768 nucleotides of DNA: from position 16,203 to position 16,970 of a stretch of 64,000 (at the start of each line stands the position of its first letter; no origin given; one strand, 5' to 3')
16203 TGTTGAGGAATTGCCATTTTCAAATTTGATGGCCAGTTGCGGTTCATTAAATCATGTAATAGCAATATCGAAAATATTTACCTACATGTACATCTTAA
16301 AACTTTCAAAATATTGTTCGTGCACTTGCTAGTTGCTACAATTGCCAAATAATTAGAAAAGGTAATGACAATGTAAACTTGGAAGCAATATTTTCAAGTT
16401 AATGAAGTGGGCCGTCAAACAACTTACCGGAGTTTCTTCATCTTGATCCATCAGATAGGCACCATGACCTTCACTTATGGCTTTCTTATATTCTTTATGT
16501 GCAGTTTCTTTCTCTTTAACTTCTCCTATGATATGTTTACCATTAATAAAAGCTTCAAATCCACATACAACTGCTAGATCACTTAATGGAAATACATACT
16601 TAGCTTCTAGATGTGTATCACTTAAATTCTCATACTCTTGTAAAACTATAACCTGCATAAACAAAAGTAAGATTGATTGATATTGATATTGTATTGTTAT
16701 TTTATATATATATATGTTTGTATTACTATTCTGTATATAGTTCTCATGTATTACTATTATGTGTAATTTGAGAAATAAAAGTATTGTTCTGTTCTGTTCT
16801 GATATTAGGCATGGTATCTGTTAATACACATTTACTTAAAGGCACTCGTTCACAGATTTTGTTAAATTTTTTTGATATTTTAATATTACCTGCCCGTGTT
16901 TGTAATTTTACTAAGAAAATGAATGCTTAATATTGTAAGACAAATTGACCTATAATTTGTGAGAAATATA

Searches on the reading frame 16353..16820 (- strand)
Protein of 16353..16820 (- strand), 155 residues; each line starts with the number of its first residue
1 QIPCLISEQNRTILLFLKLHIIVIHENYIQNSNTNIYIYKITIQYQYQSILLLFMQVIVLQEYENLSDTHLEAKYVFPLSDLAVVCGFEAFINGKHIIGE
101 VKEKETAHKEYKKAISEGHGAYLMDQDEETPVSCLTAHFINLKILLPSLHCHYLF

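Call 54: search_protein_families(library=pfam, proteins=[window:16353-16820:-], max_evalue=0.1)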
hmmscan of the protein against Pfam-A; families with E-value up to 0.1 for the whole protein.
window:16353-16820:- (155 aa): 2 families
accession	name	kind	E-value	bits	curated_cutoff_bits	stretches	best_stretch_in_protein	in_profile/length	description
PF08487.16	VIT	-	1.2e-23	83.8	26.5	1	51-129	11-89/111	Vault protein inter-alpha-trypsin domain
PF13757.12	VIT_2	-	9.2e-09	35.5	23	1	57-105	30-78/78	Vault protein inter-alpha-trypsin domain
